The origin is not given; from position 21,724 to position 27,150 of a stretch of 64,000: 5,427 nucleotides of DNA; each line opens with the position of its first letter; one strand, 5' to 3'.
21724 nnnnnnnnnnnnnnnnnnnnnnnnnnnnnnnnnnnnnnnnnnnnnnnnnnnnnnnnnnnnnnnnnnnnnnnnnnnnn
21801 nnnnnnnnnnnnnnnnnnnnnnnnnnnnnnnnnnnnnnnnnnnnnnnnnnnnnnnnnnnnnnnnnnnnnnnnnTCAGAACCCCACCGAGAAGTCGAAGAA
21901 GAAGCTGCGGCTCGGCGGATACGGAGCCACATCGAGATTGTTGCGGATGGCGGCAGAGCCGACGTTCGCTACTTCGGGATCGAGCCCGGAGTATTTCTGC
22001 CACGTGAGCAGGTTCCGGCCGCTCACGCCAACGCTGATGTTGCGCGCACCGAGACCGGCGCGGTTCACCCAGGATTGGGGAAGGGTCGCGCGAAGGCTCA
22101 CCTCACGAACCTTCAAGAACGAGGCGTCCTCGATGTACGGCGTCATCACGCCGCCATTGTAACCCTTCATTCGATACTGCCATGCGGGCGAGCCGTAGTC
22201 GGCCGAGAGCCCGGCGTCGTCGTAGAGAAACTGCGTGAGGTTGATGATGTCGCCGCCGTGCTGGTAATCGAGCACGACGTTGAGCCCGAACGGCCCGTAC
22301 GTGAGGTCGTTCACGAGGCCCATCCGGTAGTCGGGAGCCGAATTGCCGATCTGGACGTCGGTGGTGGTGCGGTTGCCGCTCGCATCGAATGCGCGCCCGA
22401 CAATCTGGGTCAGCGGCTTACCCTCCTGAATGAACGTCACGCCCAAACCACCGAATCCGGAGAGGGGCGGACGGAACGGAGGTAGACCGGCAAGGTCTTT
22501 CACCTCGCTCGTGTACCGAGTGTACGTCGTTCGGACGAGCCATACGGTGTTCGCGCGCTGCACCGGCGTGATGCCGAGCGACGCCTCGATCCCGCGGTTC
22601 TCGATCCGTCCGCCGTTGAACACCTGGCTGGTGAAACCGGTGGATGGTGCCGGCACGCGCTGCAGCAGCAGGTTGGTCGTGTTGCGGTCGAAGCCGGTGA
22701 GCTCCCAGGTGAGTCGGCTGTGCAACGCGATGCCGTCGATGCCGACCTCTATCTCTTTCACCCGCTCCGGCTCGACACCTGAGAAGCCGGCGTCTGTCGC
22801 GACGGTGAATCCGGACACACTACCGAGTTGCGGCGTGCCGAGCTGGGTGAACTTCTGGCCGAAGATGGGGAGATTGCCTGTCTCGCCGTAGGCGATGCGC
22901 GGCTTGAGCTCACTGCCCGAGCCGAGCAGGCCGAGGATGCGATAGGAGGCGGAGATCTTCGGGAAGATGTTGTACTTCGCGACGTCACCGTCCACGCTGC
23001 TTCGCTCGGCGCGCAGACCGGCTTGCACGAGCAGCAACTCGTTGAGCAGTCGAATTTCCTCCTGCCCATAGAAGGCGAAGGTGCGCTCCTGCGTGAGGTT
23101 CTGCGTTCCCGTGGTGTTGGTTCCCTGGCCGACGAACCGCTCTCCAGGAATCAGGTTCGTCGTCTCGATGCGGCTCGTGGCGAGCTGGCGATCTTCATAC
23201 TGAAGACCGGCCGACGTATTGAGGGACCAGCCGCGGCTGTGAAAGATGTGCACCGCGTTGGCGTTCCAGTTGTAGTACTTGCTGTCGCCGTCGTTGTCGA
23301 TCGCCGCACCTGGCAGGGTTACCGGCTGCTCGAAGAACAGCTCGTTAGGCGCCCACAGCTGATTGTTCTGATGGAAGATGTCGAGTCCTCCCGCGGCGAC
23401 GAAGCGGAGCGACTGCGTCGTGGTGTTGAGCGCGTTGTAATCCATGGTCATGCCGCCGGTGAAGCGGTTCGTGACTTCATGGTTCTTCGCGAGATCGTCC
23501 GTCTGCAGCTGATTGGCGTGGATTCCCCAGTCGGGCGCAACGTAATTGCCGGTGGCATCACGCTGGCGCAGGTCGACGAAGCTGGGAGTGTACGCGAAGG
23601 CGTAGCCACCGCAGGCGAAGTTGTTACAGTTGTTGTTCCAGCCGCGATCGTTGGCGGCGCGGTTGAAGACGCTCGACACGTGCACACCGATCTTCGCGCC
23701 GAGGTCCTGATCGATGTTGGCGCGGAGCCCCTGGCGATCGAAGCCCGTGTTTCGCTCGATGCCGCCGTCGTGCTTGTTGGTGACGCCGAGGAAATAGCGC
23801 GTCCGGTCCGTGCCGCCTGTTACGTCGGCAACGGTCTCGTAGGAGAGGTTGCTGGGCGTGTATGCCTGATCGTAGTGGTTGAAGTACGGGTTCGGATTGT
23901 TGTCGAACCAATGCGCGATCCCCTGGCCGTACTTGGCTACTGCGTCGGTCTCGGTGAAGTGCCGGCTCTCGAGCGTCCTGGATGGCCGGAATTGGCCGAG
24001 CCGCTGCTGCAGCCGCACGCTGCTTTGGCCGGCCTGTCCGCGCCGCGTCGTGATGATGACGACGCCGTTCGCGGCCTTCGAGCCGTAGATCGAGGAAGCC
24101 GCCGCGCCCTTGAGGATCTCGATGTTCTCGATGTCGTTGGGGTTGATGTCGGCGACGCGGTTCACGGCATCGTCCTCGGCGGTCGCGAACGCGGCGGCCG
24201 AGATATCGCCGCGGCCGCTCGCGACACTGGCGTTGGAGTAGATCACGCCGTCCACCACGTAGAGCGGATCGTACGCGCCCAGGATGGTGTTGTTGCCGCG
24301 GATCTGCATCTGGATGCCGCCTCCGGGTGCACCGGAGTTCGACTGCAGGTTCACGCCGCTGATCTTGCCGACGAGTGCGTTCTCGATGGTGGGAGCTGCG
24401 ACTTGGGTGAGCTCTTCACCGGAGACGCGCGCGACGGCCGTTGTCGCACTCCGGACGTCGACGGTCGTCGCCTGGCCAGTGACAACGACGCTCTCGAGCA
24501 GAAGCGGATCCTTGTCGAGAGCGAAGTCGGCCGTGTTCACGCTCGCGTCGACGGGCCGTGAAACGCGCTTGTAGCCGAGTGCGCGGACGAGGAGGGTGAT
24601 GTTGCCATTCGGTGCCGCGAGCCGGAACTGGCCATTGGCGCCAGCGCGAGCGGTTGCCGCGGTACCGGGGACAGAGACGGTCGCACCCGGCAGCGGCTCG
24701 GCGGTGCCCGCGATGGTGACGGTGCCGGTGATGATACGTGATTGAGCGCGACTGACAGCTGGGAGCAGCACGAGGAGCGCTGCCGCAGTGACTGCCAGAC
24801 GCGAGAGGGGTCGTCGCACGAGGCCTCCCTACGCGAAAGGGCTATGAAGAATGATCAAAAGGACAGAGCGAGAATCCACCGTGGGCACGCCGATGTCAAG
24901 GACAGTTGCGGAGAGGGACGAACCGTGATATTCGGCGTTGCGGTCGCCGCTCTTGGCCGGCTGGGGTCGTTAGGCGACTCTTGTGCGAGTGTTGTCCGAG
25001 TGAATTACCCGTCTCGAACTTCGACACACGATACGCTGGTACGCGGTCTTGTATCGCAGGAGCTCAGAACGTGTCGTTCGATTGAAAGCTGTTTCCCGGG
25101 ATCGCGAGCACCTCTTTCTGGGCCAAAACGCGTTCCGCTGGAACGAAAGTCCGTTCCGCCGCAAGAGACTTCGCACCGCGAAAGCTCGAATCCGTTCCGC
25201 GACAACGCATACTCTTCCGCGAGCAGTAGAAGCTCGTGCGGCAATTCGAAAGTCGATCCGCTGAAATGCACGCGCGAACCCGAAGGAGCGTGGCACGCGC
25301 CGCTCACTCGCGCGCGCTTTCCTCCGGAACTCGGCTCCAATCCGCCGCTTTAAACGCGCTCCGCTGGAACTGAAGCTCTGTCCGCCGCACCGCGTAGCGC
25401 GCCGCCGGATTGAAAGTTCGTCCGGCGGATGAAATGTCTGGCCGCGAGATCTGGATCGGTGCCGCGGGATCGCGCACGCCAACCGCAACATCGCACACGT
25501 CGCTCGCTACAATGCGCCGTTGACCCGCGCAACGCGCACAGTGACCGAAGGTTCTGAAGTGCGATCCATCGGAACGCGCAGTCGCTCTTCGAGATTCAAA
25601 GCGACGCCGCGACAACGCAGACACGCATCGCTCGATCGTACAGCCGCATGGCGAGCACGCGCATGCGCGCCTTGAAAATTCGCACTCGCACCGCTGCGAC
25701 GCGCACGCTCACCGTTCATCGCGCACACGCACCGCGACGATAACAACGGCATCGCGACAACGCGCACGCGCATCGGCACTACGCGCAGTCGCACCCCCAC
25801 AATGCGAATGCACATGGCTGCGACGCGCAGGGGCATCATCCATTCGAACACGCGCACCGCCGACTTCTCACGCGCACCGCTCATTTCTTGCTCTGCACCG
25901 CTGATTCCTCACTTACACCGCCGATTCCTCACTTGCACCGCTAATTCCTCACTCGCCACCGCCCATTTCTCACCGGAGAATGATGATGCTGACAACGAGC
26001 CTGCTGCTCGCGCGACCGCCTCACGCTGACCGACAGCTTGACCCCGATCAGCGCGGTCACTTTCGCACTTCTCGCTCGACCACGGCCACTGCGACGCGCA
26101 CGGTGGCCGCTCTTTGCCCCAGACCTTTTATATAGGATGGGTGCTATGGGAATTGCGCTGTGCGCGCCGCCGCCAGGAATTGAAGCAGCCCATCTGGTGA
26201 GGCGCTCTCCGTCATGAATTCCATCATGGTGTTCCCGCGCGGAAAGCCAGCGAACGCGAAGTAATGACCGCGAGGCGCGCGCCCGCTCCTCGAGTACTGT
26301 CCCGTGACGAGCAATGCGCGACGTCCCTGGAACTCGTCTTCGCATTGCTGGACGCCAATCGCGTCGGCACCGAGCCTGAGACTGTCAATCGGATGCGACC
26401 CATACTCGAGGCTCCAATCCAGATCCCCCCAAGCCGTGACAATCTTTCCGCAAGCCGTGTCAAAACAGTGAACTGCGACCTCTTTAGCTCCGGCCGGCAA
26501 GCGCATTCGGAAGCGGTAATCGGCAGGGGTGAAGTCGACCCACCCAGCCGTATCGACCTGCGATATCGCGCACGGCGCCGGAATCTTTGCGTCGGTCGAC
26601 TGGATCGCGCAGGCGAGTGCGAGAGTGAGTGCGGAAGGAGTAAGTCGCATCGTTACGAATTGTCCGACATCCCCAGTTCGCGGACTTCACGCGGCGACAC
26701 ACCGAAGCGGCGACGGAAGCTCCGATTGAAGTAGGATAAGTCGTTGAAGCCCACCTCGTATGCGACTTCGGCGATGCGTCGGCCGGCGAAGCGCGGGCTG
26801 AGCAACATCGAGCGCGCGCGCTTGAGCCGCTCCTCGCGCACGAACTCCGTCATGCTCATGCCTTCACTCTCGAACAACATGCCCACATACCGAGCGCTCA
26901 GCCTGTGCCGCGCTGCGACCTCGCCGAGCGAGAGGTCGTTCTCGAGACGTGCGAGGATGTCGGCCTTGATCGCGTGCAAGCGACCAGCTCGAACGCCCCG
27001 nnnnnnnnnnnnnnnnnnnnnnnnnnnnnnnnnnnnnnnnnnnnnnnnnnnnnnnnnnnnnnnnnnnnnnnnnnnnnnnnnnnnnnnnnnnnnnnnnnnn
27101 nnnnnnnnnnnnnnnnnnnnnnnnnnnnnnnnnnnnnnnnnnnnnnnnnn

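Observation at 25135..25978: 850-bp noncoding array with 20-21 nt periodicity in the 1.3-kb gap upstream of the SusC/SusD operon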

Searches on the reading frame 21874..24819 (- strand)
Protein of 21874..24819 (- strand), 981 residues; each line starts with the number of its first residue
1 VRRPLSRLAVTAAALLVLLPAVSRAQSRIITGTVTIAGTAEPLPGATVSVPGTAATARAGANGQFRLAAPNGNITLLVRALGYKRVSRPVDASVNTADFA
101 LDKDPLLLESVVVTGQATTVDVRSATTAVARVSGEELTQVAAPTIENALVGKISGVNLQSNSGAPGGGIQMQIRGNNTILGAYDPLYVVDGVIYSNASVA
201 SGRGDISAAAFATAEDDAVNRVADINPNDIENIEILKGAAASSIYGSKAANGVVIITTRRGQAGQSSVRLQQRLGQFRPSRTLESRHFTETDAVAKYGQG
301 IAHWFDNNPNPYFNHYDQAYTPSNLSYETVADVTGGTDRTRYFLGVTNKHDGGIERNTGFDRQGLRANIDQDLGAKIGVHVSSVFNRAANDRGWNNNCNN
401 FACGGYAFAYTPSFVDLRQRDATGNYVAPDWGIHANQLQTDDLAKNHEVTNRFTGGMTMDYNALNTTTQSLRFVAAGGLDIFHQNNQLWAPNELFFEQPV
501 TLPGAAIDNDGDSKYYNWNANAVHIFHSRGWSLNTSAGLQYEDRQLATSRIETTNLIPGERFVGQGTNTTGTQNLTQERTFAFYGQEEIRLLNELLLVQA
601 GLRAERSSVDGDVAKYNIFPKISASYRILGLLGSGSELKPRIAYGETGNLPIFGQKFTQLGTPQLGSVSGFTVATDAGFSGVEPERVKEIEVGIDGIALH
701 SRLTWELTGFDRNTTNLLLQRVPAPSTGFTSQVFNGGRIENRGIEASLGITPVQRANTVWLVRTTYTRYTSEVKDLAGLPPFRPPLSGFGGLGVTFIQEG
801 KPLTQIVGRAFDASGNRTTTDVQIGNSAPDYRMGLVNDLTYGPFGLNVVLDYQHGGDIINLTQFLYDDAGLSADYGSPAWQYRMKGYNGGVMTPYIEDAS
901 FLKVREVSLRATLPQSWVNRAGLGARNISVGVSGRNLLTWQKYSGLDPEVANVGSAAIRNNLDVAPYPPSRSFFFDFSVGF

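Call 6: search_protein_families(library=pfam, proteins=[window:21874-24819:-])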
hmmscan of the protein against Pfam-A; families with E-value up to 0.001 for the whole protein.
window:21874-24819:- (981 aa): 2 families
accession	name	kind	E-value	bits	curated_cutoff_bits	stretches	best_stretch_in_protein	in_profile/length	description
PF07715.20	Plug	-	5.5e-16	59.5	23.9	1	122-253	2-107/107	TonB-dependent Receptor Plug Domain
PF13715.12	CarbopepD_reg_2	-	7.9e-16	58.3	32.2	1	30-113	1-88/88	CarboxypepD_reg-like domain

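Call 13: find_related_loci(query=window:21874-24819:-, collection=genome_contigs, flank=10000)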
Query window:21874-24819:- (981 aa) in genome_contigs; peptide patterns used: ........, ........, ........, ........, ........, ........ (x = any residue, [..] = any of these).
316 stretches matched a pattern; 58 encode a relative of the query (tblastn E <= 1e-3); 58 distinct loci.
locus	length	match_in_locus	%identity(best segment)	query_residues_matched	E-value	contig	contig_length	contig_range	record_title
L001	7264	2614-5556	92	1-981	0e+0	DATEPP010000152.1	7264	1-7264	MAG TPA_asm: Gemmatimonadaceae bacterium isolate SMAG_U9024 k141_1884919, whole genome shotgun sequence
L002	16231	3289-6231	87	1-981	0e+0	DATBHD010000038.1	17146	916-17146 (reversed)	MAG TPA_asm: Gemmatimonadaceae bacterium isolate SMAG_U3855 k141_2462998, whole genome shotgun sequence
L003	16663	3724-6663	83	1-981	0e+0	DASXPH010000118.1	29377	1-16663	MAG TPA_asm: Gemmatimonadaceae bacterium isolate SMAG_U5403 k141_1472439, whole genome shotgun sequence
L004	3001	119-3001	83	1-961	0e+0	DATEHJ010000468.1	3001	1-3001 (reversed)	MAG TPA_asm: Gemmatimonadaceae bacterium isolate SMAG_U8808 k141_588807, whole genome shotgun sequence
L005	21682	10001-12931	75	1-981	0e+0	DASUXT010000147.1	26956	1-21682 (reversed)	MAG TPA_asm: Gemmatimonadaceae bacterium isolate SMAG_U1876 k141_1274589, whole genome shotgun sequence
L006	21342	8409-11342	74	1-981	0e+0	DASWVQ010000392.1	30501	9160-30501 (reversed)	MAG TPA_asm: Gemmatimonadaceae bacterium isolate SMAG_U3634 k141_543487, whole genome shotgun sequence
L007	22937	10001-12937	68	5-981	0e+0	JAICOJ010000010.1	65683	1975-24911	MAG: Gemmatimonadaceae bacterium isolate OFX_bin.8 k141_3890166_length_65683_cov_16.2914, whole genome shotgun sequence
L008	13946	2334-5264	67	6-981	0e+0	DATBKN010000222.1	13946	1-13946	MAG TPA_asm: Gemmatimonadaceae bacterium isolate SMAG_U3947 k141_3312235, whole genome shotgun sequence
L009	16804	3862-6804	67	1-981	0e+0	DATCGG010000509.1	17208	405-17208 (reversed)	MAG TPA_asm: Gemmatimonadaceae bacterium isolate SMAG_U7800 k141_564761, whole genome shotgun sequence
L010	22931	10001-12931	68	7-981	0e+0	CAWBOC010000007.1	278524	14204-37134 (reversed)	MAG: uncultured Gemmatimonadaceae bacterium isolate MFD09206.bin.1.40 genome assembly, contig: contig_22100, whole genom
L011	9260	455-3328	69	26-981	0e+0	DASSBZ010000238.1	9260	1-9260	MAG TPA_asm: Gemmatimonadaceae bacterium isolate SMAG_U908 k141_155905, whole genome shotgun sequence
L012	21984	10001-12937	68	5-981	0e+0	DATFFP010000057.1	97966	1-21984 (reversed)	MAG TPA_asm: Gemmatimonadaceae bacterium isolate SMAG_U8639 k141_516546, whole genome shotgun sequence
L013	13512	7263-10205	66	3-981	0e+0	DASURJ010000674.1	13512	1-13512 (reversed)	MAG TPA_asm: Gemmatimonadaceae bacterium isolate SMAG_U1704 k141_977493, whole genome shotgun sequence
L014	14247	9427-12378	66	10-981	0e+0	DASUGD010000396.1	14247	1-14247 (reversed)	MAG TPA_asm: Gemmatimonadaceae bacterium isolate SMAG_U1396 k141_831966, whole genome shotgun sequence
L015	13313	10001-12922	65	9-981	0e+0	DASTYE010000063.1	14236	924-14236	MAG TPA_asm: Gemmatimonadaceae bacterium isolate SMAG_U2433 k141_987845, whole genome shotgun sequence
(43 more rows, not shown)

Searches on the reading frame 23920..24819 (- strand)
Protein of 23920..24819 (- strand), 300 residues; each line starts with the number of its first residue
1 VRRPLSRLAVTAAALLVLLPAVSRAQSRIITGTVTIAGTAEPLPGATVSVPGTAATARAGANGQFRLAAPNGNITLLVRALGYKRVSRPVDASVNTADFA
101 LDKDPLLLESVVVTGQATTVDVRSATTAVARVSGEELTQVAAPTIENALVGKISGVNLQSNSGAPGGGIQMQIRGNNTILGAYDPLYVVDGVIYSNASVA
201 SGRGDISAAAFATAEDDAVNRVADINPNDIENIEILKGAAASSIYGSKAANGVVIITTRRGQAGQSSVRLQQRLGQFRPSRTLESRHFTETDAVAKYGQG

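Call 40: find_related_loci(query=window:23920-24819:-, collection=metagenome_contigs, flank=4000)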
Query window:23920-24819:- (300 aa) in metagenome_contigs; peptide patterns used: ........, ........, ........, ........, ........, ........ (x = any residue, [..] = any of these).
598 stretches matched a pattern (row limit reached: there are more); 134 encode a relative of the query (tblastn E <= 1e-3); the best 80 are kept; 80 distinct loci.
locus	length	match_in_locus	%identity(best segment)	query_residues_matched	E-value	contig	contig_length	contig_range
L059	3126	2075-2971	80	1-300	4e-166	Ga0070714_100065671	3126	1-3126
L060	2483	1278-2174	81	1-300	8e-168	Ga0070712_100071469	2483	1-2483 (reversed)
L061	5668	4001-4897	81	1-300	5e-158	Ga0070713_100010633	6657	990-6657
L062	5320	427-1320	80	1-300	4e-157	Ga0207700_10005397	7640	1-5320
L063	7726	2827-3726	83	1-300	4e-155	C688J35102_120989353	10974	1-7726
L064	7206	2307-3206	82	1-300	8e-153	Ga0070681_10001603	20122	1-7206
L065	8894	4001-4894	73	1-300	2e-137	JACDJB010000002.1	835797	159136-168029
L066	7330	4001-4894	70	1-300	3e-134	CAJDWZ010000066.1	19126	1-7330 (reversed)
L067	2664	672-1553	70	1-297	7e-139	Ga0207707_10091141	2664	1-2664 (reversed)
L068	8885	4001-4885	74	1-298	2e-132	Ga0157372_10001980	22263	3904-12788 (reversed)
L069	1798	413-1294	67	5-298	2e-128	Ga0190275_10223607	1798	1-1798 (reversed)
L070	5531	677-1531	68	14-298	5e-119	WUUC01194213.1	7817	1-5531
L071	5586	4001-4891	66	4-299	2e-116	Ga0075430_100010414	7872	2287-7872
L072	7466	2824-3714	66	4-299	2e-116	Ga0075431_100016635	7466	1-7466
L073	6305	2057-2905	67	18-298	2e-115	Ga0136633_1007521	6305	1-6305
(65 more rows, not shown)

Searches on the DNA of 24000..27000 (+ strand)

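Call 5: search_rna_families(source=window, start=24000, end=27000, threshold=evalue, max_evalue=10)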
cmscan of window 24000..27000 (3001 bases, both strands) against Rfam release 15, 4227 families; matches with E-value up to 10: 6.
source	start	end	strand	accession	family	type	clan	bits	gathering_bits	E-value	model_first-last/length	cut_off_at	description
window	24364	24443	+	RF01059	mir-598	Gene; miRNA;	-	22.4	69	0.2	1-80/80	no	mir-598 microRNA precursor family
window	24184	24232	+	RF03917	mir-4449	Gene; miRNA;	-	22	71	2.7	1-69/69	no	mir-4449 microRNA precursor family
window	25622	25774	-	RF00261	IRES_L-myc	Cis-reg; IRES;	-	17.9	60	1.4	1-221/221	no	L-myc internal ribosome entry site (IRES)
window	24042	24075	+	RF00305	snoZ248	Gene; snRNA; snoRNA; CD-box;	-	17.8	120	5.4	1-137/137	no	Small nucleolar RNA Z248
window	24404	24496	+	RF02989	gntR-DTE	Gene; sRNA;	-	17.3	63.6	6.4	1-119/119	no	gntR-DTE RNA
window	24753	24824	-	RF02791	CcsR1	Gene; sRNA;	-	15.3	65.3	2.5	1-83/83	no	Conserved CCUCCUCCC motif stress-induced RNA 1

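Call 58: search_dna_similar(query=window:25100-26000:+, collection=plasmids, mode=distant, max_rows=10)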
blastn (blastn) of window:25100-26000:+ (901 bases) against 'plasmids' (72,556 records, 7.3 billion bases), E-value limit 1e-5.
No match.

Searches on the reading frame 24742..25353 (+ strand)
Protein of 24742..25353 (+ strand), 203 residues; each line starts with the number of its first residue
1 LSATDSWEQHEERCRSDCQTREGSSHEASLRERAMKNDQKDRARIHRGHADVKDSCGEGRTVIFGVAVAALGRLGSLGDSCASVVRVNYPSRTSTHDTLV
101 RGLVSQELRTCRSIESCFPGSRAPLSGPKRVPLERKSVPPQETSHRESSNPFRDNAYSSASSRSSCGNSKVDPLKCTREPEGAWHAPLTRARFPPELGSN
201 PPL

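Call 35: search_protein_families(library=pfam, proteins=[window:24742-25353:+], max_evalue=1)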
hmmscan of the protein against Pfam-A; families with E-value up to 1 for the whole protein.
window:24742-25353:+ (203 aa): 1 family
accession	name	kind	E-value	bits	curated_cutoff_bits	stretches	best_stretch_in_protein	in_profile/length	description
PF22331.1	Sas-6-like_oligomerization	-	0.18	12.6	27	1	13-42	37-66/66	Sas-6-like, oligomerization domain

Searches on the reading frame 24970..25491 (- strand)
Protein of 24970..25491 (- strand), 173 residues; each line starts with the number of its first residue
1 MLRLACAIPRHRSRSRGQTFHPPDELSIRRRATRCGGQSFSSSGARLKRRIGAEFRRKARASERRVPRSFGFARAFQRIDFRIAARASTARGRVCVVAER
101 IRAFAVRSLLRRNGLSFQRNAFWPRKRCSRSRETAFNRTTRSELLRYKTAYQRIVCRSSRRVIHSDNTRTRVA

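Call 35: search_protein_families(library=pfam, proteins=[window:24970-25491:-], max_evalue=1)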
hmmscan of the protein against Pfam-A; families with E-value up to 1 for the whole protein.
window:24970-25491:- (173 aa): 0 families

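Call 61: find_homologous_proteins(query=window:24970-25491:-, max_evalue=0.001)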
Query window:24970-25491:- (173 aa): 1 proteins with E <= 0.001 among 220 candidates.
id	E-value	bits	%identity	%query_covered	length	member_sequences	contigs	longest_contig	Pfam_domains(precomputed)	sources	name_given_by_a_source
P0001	1.5e-9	56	43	71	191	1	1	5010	-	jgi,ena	jgi:hypothetical protein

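Call 62: find_encoding_contigs(protein=P0001, flank=5000)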
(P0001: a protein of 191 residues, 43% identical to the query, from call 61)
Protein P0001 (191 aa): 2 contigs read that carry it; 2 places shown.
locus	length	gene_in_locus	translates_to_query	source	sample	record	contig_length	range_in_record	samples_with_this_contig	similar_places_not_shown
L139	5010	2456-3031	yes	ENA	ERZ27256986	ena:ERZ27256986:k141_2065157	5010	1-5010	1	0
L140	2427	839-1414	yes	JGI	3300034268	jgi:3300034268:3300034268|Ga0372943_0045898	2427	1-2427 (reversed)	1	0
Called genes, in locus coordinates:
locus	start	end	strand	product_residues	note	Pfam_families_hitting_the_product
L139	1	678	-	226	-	?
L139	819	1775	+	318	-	PF14525:AraC_binding_2, PF12833:HTH_18, PF00165:HTH_AraC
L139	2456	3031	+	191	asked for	-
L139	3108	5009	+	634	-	?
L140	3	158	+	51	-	PF12833:HTH_18, PF00165:HTH_AraC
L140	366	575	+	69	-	-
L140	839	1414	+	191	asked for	-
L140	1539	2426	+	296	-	?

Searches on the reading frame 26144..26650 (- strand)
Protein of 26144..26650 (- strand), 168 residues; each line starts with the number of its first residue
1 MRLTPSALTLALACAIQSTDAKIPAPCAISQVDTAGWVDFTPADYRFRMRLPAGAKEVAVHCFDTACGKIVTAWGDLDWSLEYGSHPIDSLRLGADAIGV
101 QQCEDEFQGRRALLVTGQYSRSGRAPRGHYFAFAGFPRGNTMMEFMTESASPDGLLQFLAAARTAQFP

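Call 6: search_protein_families(library=pfam, proteins=[window:26144-26650:-])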
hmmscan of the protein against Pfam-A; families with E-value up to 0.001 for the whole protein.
window:26144-26650:- (168 aa): 0 families

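Call 24: find_encoding_contigs(protein=window:26144-26650:-, flank=4000, max_places=10)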
Protein window:26144-26650:- (168 aa): no gene with exactly this product is on record in the collection.

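Call 39: find_related_loci(query=window:26144-26650:-, collection=metagenome_contigs, flank=6000)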
Query window:26144-26650:- (168 aa) in metagenome_contigs; peptide patterns used: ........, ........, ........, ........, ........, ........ (x = any residue, [..] = any of these).
110 stretches matched a pattern, but none encodes a relative of the query by tblastn (E <= 1e-3).
